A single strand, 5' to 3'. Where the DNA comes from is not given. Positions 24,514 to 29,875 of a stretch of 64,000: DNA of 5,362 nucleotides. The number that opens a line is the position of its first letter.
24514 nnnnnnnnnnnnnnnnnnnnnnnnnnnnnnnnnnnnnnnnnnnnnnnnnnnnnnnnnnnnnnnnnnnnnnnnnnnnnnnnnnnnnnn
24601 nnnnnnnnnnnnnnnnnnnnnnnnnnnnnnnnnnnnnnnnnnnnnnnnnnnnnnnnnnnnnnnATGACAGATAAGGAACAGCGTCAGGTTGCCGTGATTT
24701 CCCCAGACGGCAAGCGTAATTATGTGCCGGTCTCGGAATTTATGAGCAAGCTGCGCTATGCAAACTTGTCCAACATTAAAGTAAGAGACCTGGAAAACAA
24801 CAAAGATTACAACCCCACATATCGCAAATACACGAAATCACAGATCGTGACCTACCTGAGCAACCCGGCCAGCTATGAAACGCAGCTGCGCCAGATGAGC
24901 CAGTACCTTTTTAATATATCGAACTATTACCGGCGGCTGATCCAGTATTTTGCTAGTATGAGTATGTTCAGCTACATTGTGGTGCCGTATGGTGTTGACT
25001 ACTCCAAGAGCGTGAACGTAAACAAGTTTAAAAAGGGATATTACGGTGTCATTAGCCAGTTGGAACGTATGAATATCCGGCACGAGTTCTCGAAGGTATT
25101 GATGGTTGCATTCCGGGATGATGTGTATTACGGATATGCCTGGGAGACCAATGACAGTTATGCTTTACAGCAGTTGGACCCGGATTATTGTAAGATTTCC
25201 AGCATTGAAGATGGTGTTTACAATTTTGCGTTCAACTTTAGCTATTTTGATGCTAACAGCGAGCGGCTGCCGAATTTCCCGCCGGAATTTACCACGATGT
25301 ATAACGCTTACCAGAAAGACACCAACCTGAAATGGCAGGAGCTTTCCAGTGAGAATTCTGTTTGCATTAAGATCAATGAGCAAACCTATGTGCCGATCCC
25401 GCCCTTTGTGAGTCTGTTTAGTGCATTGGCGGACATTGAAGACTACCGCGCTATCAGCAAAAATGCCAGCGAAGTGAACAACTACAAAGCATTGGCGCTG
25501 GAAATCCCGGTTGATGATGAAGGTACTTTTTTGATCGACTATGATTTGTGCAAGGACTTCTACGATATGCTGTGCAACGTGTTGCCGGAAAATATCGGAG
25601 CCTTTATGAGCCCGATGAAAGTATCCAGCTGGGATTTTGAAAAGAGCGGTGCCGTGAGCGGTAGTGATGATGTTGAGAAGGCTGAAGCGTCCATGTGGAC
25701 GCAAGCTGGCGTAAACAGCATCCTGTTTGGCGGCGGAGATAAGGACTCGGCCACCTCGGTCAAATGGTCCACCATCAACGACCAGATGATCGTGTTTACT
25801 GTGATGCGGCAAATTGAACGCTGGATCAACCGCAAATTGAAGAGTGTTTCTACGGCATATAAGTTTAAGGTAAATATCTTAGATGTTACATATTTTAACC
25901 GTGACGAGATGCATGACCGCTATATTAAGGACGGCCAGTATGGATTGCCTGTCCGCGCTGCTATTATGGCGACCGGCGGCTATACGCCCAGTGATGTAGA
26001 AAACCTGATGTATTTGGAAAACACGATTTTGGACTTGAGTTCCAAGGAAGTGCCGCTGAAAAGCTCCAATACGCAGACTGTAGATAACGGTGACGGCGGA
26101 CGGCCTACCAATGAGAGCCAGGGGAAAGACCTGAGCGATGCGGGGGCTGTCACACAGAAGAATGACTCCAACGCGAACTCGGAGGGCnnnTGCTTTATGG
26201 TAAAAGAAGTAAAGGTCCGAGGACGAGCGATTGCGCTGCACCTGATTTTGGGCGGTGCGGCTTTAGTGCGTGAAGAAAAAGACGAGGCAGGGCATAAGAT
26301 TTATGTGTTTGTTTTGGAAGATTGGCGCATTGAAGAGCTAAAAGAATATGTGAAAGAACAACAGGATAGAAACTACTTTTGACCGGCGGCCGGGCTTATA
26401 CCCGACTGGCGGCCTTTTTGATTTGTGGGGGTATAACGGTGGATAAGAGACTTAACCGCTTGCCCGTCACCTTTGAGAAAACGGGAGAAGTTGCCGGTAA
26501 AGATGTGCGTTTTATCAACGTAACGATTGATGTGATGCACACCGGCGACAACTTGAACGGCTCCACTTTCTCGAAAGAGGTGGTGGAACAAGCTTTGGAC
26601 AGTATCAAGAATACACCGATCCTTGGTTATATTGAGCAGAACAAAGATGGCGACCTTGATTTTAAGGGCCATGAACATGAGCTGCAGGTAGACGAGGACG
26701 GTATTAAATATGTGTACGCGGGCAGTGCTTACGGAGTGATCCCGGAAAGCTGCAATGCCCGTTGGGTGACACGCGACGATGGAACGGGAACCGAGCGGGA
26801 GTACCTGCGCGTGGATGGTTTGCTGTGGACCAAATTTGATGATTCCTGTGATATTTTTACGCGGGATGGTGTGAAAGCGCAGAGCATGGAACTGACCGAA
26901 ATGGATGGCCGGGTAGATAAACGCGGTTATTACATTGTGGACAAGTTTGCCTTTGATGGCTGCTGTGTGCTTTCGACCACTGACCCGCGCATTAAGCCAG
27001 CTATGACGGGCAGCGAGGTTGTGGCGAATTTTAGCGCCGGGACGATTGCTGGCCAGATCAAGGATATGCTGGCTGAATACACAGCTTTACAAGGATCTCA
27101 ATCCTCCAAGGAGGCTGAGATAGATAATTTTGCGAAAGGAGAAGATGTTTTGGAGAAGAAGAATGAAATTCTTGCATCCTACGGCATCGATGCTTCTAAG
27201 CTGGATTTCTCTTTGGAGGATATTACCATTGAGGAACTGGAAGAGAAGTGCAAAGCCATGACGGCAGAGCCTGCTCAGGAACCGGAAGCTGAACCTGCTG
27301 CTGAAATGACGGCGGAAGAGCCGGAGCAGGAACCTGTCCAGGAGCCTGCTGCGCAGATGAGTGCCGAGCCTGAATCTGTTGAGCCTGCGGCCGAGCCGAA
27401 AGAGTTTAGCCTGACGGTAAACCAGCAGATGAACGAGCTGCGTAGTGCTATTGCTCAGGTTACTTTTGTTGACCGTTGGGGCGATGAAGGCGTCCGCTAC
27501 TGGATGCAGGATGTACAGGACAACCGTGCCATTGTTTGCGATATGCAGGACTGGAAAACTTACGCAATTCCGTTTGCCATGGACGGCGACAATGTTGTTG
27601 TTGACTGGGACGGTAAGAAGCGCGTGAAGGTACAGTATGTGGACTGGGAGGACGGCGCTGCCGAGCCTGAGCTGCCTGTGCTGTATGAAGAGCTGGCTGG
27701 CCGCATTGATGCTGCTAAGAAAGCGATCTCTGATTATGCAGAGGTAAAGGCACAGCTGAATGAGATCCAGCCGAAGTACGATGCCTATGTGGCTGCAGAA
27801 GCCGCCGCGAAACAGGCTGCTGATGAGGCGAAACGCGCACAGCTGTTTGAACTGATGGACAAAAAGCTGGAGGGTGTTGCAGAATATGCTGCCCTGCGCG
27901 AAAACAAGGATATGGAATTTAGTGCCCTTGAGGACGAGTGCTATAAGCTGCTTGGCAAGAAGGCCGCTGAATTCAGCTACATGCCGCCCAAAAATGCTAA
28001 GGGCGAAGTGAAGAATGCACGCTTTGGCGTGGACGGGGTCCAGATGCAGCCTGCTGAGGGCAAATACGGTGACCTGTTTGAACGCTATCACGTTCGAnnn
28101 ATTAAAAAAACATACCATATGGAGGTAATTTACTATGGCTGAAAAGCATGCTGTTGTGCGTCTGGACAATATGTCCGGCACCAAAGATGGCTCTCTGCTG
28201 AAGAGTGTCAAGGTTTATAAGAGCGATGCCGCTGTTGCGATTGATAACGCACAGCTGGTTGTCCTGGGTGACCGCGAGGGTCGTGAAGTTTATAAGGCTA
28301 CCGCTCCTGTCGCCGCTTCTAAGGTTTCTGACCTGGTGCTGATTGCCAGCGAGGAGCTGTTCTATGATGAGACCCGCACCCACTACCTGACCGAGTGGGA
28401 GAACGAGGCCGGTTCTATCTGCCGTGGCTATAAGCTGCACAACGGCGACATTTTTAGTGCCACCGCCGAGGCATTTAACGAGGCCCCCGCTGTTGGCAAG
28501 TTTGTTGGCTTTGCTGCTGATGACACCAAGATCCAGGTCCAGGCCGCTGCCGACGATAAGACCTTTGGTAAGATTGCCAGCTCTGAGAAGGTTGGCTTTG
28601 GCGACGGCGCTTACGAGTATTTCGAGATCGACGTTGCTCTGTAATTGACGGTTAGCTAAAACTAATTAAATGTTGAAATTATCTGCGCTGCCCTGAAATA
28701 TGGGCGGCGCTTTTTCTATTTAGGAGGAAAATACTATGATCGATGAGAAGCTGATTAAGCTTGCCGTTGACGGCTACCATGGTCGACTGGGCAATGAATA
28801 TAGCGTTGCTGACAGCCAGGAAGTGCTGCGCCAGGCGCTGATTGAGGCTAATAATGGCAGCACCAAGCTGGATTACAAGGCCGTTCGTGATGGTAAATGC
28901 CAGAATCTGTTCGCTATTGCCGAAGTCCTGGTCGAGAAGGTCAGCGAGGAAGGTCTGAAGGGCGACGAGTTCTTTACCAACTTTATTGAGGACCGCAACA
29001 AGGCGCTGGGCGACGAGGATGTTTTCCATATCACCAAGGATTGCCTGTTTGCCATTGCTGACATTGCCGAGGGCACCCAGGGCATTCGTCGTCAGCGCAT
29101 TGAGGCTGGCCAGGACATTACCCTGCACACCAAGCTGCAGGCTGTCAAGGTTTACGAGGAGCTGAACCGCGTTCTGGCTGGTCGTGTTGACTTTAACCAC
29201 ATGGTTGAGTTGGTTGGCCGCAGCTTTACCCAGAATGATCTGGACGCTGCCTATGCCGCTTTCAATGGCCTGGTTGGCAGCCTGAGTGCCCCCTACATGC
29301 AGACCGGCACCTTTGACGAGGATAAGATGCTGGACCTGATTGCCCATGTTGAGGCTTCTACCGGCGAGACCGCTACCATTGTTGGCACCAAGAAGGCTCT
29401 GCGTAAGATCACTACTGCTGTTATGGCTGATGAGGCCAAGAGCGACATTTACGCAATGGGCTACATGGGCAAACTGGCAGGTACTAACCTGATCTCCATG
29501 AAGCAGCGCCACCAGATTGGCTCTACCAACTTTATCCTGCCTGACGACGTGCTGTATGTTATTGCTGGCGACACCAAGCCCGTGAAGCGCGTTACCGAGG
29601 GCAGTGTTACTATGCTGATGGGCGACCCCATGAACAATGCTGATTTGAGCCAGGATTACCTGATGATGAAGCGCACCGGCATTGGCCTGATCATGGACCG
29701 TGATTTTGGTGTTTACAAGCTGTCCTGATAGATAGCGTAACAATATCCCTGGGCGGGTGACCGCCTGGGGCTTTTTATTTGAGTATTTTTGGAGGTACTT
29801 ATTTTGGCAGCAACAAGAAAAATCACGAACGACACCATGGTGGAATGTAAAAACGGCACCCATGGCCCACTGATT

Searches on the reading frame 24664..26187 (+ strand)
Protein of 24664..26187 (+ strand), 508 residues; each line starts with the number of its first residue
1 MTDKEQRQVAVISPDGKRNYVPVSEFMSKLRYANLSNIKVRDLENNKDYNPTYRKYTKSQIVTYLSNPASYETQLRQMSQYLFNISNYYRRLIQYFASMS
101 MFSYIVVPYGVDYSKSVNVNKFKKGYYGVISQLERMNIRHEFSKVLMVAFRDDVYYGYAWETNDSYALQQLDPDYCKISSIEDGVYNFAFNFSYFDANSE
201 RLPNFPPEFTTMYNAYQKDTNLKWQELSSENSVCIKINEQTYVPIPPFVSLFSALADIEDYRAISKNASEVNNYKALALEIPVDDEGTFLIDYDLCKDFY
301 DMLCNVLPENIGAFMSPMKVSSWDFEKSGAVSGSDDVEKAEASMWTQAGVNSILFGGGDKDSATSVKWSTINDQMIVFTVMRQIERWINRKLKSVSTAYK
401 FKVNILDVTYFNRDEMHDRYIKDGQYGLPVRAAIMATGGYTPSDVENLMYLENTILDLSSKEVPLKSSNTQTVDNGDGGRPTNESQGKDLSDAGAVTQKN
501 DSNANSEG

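Call 52: search_protein_families(library=phrogs, proteins=[window:24664-26187:+], max_evalue=0.00001)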
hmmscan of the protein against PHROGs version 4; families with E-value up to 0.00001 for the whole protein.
window:24664-26187:+ (508 aa): 1 family
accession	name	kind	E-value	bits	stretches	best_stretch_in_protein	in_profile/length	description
phrog_2739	-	head and packaging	2.2e-120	403.7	1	27-503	16-498/501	portal protein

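Call 61: search_dna_similar(query=window:24664-26187:+, collection=phages, mode=protein, max_evalue=1e-10, max_rows=12)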
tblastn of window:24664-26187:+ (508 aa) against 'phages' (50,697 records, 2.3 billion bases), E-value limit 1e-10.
Records with a match: 91; places in all: 91; records where one place covers at least 80% of the query: 81.
Best place of each record, by identity: 60-80% 1; <60% 90.
By first word of the organism name: Bacillus 36; Lactococcus 22; Enterococcus 7; Clostridioides 6; Staphylococcus 4; Mammaliicoccus 4; Bacteriophage 3; Brevibacillus 2; Clostridium 2; Thomasclavelia 2; and 3 more.
By host as written in the record: Lactococcus lactis 17; Bacillus anthracis Sterne 10; Bacillus anthracis 7; Bacillus cereus 7; - 5; Enterococcus faecium 4; Clostridioides difficile 3; Brevibacillus laterosporus 2; and 26 more.
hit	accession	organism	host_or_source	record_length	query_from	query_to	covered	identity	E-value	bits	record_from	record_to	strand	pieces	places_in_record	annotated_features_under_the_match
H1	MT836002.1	Bacteriophage sp.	human fecal samples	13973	3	497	97%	65.1%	0e+0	686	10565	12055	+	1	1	record has no annotation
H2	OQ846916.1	Alicyclobacillus phage KKP_3916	Alicyclobacillus acidoterrestris strain ...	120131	30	505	94%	42.1%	2e-112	372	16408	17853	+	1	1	hypothetical protein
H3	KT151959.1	Brevibacillus phage Sundance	Brevibacillus laterosporus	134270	30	505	94%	40.3%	3e-108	359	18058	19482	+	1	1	putative structural protein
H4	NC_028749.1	Brevibacillus phage Sundance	Brevibacillus laterosporus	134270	30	505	94%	40.3%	3e-108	359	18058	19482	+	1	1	portal protein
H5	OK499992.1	Bacillus phage vB_BanS_Nate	Bacillus anthracis Sterne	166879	24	495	93%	37.0%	7e-91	309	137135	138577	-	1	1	portal protein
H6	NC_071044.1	Bacillus phage vB_BanS_Nate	Bacillus anthracis Sterne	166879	24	495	93%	37.0%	7e-91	309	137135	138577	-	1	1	portal protein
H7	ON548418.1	Bacillus phage vB_BanS-Thrax2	Bacillus anthracis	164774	25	495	93%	37.1%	2e-90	308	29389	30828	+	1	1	portal protein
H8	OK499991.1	Bacillus phage vB_BanS_Sophrita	Bacillus anthracis Sterne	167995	42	495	89%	38.0%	4e-95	322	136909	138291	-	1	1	portal protein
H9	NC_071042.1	Bacillus phage vB_BanS_Sophrita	Bacillus anthracis Sterne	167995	42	495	89%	38.0%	4e-95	322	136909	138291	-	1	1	portal protein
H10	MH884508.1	Bacillus phage vB_BcoS-136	Bacillus cohnii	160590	35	498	91%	37.2%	9e-93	315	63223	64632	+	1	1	hypothetical protein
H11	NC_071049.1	Bacillus phage vB_BcoS-136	Bacillus cohnii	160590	35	498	91%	37.2%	9e-93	315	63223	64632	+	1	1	portal protein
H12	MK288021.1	Bacillus phage pW2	Bacillus cereus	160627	40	495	90%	37.4%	3e-94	319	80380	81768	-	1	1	putative structural protein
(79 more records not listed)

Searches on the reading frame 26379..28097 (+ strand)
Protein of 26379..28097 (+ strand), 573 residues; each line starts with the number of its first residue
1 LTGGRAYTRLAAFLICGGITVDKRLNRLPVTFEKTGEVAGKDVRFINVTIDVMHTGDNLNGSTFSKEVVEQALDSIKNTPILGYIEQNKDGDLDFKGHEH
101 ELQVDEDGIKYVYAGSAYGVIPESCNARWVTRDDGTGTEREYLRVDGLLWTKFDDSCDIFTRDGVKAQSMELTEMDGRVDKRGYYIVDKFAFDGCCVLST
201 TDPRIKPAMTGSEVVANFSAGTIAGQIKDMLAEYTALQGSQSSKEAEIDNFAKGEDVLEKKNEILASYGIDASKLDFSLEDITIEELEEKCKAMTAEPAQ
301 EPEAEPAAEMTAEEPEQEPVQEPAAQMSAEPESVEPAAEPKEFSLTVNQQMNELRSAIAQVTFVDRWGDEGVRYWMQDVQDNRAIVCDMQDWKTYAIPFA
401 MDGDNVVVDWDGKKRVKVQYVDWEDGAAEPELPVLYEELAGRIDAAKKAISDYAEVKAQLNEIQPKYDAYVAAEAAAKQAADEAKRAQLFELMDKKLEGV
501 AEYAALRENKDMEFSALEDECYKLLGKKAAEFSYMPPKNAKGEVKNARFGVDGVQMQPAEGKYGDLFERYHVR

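Call 52: search_protein_families(library=phrogs, proteins=[window:26379-28097:+], max_evalue=0.00001)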
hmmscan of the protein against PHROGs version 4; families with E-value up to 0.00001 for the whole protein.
window:26379-28097:+ (573 aa): 1 family
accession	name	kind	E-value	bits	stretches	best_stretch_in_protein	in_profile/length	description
phrog_3313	-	unknown function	1.7e-82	279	1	22-570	3-478/480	-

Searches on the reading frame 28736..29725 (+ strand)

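Call 52: search_protein_families(library=phrogs, proteins=[window:28736-29725:+], max_evalue=0.00001)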
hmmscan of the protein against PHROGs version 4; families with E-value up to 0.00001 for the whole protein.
window:28736-29725:+ (330 aa): 3 families
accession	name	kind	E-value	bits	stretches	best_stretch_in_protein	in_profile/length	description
phrog_4088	-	unknown function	4e-75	254.1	1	4-329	5-331/332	-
phrog_22779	-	unknown function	4.7e-20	73.1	1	137-328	6-203/205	-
phrog_27131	-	unknown function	3.8e-11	44.3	1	5-121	7-119/119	-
